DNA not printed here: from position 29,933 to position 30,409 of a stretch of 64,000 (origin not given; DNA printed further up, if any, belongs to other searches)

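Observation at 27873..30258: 57-nt near-perfect direct repeats exactly 2300 bp apart bracket the fic module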

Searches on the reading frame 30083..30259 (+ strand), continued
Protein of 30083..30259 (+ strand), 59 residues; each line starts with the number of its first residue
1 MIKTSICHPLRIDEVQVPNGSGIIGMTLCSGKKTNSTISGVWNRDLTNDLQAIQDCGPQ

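Call 59: search_protein_families(library=pfam, proteins=[L014:23-2095:+, L014:2210-3421:+, L014:3421-3819:+, L014:3957-6092:+, L014:6095-8974:+, L014:9028-9708:+, L096:284-826:-, L096:783-1073:-], max_evalue=0.001)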
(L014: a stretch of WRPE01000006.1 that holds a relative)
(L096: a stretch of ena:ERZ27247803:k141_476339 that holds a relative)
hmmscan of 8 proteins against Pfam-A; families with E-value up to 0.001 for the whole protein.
L014:23-2095:+ (690 aa): 4 families
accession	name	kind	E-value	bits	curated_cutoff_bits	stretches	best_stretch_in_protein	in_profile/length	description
PF13087.12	AAA_12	-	9.2e-16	58.4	27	1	328-512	15-192/195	AAA domain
PF01443.25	Viral_helicase1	-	0.00019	21.8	21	0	206-264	60-122/228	Viral superfamily 1 RNA helicase core domain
PF13604.12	AAA_30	-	0.00024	21.4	27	1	207-250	90-137/191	AAA domain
PF13086.12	AAA_11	-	0.00053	20.3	27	0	179-241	187-250/257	AAA domain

L014:2210-3421:+ (403 aa): 3 families
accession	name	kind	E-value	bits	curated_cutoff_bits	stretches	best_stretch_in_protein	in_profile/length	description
PF13635.12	DUF4143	-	3.1e-42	144.5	28.1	1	190-345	1-160/160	Domain of unknown function (DUF4143)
PF13173.12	AAA_14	-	7.5e-25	87.9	27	1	35-151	3-128/129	AAA domain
PF13401.12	AAA_22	-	0.00058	20.6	27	0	83-121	84-123/130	AAA domain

L014:3421-3819:+ (132 aa): 1 family
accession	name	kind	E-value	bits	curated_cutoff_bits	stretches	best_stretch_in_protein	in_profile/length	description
PF13749.12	HATPase_c_4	-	2.1e-17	63.4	26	1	14-86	15-88/89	Putative ATP-dependent DNA helicase recG C-terminal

L014:3957-6092:+ (711 aa): 1 family
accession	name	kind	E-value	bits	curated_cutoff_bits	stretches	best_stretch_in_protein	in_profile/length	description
PF01555.25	N6_N4_Mtase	-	2e-43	149.4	26.7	1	123-388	1-220/221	DNA methylase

L014:6095-8974:+ (959 aa): 2 families
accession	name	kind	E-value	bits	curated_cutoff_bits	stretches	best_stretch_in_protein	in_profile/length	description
PF04851.21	ResIII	-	4.1e-13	50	22.5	1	79-280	20-162/164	Type III restriction enzyme, res subunit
PF18766.7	SWI2_SNF2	-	9.6e-06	25.8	26.7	1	101-309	16-189/221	SWI2/SNF2 ATPase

L014:9028-9708:+ (226 aa): 0 families

L096:284-826:- (180 aa): 0 families

L096:783-1073:- (96 aa): 1 family
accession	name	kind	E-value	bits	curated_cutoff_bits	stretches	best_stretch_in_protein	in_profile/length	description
PF01797.21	Y1_Tnp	-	1.4e-08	35.3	23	1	14-86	7-79/121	Transposase IS200 like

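Call 61: find_homologous_proteins(query=L014:23-2095:+, max_evalue=1e-50)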
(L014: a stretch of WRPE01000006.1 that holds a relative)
Query L014:23-2095:+ (690 aa): 129 proteins with E <= 1e-50 among 8000 candidates; the best 120 are listed.
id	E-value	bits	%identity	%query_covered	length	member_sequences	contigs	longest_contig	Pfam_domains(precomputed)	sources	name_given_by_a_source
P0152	0.0e+0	1185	76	100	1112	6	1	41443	PF13087.13,PF13086.13,PF05127.22,PF01443.25,PF13604.13,PF13245.13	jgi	jgi:superfamily I DNA and/or RNA helicase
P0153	0.0e+0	1160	75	100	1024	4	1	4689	PF13087.13,PF13086.13,PF05127.22,PF01443.25,PF13604.13,PF13245.13,PF13401.13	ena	-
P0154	0.0e+0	1151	75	100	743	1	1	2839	PF13087.13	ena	-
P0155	0.0e+0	1147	74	100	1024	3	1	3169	PF13087.13,PF13086.13,PF05127.22,PF00270.36,PF01443.25,PF13604.13,PF13245.13,PF13476.13,PF13401.13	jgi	-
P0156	0.0e+0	1147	75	99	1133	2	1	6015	PF13087.13,PF13086.13,PF00270.36,PF01443.25,PF13604.13,PF13245.13,PF13401.13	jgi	-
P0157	0.0e+0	1144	90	83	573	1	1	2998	PF13087.13,PF01443.25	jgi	jgi:very-short-patch-repair endonuclease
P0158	0.0e+0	1139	90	83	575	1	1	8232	PF13087.13,PF01443.25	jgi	jgi:very-short-patch-repair endonuclease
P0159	0.0e+0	1131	90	81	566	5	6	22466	PF13087.13,PF01443.25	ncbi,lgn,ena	-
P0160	0.0e+0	1099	93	77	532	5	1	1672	PF13087.13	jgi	jgi:very-short-patch-repair endonuclease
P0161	0.0e+0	1069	75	91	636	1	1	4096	PF13087.13,PF01443.25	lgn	-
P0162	7.4e-294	995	84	77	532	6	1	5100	PF13087.13,PF01443.25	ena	-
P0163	1.6e-286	970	84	74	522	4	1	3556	PF13087.13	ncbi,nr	ncbi:MAG: hypothetical protein KJ893_11140, partial [Candidatus Omnitrophica bacterium]|nr:hypotheti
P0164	4.2e-272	923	60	99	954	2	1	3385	PF13087.13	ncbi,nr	ncbi:MAG: AAA domain-containing protein, partial [Desulfosalsimonadaceae bacterium]|nr:AAA domain-co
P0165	6.7e-265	899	60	100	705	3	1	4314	PF13087.13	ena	-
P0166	1.0e-263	895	60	97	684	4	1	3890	PF13087.13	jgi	jgi:very-short-patch-repair endonuclease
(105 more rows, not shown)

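Call 62: find_encoding_contigs(protein=P0159, flank=10000, max_places=8)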
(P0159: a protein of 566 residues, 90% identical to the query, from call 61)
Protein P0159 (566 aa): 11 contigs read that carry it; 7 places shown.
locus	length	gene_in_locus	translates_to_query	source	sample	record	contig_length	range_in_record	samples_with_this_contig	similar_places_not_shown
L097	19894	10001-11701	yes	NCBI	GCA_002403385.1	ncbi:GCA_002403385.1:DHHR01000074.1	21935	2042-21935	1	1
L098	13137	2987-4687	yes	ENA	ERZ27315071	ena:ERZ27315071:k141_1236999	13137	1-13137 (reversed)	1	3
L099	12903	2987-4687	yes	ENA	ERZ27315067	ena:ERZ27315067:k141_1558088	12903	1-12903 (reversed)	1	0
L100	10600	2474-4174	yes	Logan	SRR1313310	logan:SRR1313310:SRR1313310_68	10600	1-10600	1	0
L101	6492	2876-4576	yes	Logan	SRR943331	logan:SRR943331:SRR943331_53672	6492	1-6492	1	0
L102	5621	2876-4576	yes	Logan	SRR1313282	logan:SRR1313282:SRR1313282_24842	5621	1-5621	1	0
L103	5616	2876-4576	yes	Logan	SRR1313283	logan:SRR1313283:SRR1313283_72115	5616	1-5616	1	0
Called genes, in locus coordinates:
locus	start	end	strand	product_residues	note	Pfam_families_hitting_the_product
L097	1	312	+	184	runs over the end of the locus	-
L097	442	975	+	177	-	-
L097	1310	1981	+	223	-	-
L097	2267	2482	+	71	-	PF15919:HicB_lk_antitox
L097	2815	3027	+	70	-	PF10047:DUF2281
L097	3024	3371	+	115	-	PF02452:PemK_toxin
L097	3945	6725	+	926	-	PF13086:AAA_11, PF13245:AAA_19 (weak), PF13604:AAA_30 (faint), PF01443:Viral_helicase1 (faint), PF09848:SLFN-g3_helicase (faint), PF13087:AAA_12, PF04480:DUF559, PF18741:MTES_1575 (weak)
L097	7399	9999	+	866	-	PF13086:AAA_11, PF13604:AAA_30 (weak)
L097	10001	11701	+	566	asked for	PF01443:Viral_helicase1 (faint), PF13087:AAA_12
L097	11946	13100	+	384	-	PF02661:Fic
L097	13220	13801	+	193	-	PF01555:N6_N4_Mtase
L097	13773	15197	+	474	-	PF01555:N6_N4_Mtase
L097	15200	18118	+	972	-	PF04851:ResIII, PF18766:SWI2_SNF2 (weak)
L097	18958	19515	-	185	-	PF13505:OMP_b-brl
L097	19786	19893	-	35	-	?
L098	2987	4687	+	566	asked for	PF01443:Viral_helicase1 (faint), PF13087:AAA_12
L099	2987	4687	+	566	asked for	PF01443:Viral_helicase1 (faint), PF13087:AAA_12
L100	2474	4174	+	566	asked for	PF01443:Viral_helicase1 (faint), PF13087:AAA_12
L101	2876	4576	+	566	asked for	PF01443:Viral_helicase1 (faint), PF13087:AAA_12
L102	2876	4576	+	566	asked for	PF01443:Viral_helicase1 (faint), PF13087:AAA_12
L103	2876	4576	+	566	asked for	PF01443:Viral_helicase1 (faint), PF13087:AAA_12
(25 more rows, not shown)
